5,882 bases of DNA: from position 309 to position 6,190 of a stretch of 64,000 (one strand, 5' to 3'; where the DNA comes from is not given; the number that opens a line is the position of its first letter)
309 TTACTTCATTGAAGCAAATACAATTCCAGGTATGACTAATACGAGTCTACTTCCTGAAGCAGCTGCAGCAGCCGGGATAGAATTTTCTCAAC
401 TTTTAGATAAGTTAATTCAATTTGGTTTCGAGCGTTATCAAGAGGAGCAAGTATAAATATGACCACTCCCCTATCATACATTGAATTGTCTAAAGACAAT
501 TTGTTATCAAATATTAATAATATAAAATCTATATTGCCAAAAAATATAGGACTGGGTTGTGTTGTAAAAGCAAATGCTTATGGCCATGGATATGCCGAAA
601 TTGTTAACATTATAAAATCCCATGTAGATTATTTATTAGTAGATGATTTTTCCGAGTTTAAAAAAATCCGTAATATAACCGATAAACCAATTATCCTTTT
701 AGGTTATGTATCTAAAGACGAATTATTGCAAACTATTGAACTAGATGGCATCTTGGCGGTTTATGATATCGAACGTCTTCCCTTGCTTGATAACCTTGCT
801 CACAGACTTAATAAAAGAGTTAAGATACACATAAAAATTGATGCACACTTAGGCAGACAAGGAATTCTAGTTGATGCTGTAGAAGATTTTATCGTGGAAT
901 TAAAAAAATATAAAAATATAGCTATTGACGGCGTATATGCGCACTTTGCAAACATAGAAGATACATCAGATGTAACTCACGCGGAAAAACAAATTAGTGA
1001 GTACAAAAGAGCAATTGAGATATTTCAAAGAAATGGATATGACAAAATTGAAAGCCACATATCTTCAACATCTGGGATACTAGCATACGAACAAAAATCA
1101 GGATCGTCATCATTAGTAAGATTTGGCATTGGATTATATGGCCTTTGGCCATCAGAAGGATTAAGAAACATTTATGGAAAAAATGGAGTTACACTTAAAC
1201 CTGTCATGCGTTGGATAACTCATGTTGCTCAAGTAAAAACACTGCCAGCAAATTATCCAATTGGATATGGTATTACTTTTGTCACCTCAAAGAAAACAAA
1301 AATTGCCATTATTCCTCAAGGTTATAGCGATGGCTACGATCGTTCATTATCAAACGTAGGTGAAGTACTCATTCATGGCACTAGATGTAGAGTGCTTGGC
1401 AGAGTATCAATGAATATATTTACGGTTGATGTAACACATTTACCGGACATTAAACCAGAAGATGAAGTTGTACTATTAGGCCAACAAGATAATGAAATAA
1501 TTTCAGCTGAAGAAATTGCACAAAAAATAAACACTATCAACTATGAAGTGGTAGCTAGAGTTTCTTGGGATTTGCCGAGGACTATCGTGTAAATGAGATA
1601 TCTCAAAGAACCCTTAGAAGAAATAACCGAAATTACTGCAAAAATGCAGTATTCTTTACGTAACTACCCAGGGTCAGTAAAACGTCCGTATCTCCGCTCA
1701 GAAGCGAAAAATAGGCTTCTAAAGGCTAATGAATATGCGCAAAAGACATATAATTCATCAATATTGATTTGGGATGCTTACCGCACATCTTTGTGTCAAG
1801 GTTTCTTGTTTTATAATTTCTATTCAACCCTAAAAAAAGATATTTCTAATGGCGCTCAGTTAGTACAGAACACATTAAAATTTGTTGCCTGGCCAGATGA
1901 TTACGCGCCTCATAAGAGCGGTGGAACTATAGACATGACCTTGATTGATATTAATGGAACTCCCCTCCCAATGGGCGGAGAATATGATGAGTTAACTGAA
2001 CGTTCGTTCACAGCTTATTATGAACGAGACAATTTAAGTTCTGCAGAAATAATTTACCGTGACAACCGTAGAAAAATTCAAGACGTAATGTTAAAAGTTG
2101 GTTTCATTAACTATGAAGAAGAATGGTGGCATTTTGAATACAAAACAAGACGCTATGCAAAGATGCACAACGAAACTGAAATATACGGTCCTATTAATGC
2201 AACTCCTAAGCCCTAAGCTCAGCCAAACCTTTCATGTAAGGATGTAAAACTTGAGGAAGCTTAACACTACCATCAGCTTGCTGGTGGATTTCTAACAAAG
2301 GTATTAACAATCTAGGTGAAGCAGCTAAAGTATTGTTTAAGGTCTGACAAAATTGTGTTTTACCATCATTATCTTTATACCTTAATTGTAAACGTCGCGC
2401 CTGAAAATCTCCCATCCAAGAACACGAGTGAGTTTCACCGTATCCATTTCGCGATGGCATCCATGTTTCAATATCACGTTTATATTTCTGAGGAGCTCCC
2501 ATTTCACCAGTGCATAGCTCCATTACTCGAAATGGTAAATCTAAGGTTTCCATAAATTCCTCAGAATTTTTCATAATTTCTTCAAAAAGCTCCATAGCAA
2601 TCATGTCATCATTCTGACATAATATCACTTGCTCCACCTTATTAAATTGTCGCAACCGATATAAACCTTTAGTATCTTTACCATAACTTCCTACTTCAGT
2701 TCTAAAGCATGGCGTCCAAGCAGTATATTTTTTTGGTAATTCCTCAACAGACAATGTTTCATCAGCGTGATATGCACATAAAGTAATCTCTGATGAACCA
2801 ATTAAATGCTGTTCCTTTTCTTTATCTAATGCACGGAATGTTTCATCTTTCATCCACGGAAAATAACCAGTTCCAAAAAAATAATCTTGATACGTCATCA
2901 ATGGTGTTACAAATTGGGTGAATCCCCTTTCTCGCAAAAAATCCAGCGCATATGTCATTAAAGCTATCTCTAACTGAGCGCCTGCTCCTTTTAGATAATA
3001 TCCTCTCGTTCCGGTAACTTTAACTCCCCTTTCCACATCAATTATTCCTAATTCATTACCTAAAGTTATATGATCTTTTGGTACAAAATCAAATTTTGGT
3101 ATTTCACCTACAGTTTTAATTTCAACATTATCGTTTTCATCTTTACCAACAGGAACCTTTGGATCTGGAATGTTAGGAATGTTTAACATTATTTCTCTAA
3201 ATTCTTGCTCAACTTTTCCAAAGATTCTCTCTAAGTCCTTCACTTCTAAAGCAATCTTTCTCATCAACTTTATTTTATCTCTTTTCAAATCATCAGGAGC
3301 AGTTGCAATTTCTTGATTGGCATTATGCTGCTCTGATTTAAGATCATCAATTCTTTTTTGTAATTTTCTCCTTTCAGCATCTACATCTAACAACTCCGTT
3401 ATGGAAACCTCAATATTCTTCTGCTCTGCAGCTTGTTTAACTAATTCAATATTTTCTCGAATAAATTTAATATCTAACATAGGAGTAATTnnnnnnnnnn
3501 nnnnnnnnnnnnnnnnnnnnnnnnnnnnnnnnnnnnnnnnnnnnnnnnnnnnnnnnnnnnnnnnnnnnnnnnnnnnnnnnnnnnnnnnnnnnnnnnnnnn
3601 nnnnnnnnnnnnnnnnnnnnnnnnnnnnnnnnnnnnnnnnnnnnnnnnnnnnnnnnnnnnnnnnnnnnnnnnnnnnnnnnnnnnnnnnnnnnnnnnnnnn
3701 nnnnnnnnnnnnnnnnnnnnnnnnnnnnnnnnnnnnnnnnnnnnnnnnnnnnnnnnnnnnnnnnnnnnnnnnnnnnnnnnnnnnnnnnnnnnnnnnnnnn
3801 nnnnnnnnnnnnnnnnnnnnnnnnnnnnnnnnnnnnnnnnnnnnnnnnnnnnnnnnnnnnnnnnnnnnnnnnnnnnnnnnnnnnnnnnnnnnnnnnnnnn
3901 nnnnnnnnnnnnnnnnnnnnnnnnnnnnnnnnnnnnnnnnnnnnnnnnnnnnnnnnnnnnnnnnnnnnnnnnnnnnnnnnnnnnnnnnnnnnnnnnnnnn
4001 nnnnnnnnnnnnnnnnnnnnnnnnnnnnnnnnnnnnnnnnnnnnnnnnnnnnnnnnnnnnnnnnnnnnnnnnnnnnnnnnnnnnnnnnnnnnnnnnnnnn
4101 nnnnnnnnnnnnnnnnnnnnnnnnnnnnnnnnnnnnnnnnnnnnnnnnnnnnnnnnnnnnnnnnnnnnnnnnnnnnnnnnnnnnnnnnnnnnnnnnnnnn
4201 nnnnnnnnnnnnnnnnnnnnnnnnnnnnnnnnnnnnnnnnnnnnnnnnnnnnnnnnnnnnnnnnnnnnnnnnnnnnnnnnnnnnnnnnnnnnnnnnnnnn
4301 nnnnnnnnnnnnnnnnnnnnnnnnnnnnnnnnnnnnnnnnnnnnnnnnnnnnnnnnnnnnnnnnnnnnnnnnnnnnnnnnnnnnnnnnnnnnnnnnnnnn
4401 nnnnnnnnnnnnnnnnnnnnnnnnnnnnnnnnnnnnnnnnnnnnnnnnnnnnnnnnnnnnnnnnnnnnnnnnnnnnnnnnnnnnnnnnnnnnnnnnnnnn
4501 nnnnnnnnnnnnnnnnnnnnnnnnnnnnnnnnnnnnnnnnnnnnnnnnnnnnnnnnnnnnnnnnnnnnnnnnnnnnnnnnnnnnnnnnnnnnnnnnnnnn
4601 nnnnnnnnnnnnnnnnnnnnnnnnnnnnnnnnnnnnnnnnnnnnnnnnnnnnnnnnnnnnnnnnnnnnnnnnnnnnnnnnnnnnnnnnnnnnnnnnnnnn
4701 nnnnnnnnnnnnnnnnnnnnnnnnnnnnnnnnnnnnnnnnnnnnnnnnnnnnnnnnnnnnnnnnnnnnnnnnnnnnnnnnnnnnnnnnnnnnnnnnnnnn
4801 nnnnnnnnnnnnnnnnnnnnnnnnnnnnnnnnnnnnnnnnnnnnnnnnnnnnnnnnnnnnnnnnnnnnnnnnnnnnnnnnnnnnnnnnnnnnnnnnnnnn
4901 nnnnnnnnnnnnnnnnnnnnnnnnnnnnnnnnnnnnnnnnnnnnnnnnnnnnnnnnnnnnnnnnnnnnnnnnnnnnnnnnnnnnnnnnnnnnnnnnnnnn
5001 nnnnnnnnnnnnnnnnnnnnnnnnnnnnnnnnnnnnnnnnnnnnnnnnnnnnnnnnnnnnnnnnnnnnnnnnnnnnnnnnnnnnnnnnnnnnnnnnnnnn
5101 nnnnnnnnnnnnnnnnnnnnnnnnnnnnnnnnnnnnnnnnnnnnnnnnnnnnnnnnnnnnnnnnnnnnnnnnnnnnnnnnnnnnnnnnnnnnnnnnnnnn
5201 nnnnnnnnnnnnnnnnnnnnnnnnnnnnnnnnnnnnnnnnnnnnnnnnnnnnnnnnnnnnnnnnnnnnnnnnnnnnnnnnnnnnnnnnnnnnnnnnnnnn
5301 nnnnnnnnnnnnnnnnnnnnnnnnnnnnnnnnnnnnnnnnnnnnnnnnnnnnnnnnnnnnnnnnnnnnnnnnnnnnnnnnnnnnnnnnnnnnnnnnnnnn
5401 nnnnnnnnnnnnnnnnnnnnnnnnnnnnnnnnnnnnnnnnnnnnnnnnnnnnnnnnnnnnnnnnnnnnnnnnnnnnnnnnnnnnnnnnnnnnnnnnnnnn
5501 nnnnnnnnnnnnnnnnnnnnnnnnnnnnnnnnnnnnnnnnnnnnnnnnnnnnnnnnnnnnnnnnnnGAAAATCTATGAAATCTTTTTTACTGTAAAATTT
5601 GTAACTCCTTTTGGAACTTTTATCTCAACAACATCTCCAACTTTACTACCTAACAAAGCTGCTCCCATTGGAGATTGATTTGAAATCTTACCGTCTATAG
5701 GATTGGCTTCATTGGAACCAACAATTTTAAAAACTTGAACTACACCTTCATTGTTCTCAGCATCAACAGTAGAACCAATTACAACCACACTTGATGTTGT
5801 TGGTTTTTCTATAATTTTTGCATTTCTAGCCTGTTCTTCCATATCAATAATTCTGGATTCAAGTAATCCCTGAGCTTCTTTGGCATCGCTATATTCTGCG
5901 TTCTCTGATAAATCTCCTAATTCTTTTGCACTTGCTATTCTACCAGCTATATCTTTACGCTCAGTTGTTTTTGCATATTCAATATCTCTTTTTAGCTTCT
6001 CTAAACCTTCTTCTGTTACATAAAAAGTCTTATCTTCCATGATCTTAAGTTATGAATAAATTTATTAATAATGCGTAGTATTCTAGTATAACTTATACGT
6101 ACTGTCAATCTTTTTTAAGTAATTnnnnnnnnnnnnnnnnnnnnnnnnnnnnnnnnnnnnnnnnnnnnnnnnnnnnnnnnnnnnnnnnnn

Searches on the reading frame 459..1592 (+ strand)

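Call 11: search_protein_families(library=pfam, proteins=[window:459-1592:+], max_evalue=0.0001)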
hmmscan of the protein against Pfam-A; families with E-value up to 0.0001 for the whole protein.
window:459-1592:+ (377 aa): 2 families
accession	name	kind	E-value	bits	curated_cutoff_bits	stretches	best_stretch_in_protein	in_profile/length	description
PF00842.27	Ala_racemase_C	-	1.2e-43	148.1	25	1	249-375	1-126/127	Alanine racemase, C-terminal domain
PF01168.26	Ala_racemase_N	-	4.5e-42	144.7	24.1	1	12-229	3-218/220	Alanine racemase, N-terminal domain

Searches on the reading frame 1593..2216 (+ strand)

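Call 11: search_protein_families(library=pfam, proteins=[window:1593-2216:+], max_evalue=0.0001)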
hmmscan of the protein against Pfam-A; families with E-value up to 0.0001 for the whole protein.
window:1593-2216:+ (207 aa): 1 family
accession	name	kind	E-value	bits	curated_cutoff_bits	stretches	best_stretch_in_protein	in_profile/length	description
PF01427.22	Peptidase_M15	-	4.1e-20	72.9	27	1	34-194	41-195/199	D-ala-D-ala dipeptidase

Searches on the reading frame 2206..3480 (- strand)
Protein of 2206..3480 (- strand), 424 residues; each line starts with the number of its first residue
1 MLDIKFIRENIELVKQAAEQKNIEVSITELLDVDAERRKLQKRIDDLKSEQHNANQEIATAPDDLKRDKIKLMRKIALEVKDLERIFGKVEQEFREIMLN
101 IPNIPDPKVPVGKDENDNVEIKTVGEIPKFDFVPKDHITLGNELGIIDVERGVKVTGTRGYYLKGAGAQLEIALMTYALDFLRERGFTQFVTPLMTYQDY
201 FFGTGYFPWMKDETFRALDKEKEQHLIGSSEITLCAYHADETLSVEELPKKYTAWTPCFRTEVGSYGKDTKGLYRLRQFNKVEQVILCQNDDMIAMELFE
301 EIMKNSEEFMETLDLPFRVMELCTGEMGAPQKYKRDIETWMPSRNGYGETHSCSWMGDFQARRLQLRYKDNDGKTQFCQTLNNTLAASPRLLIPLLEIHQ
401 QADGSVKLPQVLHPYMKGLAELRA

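Call 11: search_protein_families(library=pfam, proteins=[window:2206-3480:-], max_evalue=0.0001)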
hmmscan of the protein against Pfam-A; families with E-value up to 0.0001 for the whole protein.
window:2206-3480:- (424 aa): 2 families
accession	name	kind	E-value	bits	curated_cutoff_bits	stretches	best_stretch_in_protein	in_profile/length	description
PF00587.30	tRNA-synt_2b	-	6e-30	105.1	29.3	1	220-398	7-178/179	tRNA synthetase class II core domain (G, H, P, S and T)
PF02403.27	Seryl_tRNA_N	-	2e-19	70.3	28.2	1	1-105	1-108/108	Seryl-tRNA synthetase N-terminal domain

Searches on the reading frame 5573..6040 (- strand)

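Call 11: search_protein_families(library=pfam, proteins=[window:5573-6040:-], max_evalue=0.0001)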
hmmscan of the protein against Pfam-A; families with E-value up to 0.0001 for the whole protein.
window:5573-6040:- (155 aa): 2 families
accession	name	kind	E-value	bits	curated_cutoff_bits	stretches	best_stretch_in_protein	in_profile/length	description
PF03449.20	GreA_GreB_N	-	8.2e-23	80.8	24.5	1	7-76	2-71/71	Transcription elongation factor, N-terminal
PF01272.25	GreA_GreB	-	1.1e-22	80.2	26.9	1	83-155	3-76/77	Transcription elongation factor, GreA/GreB, C-term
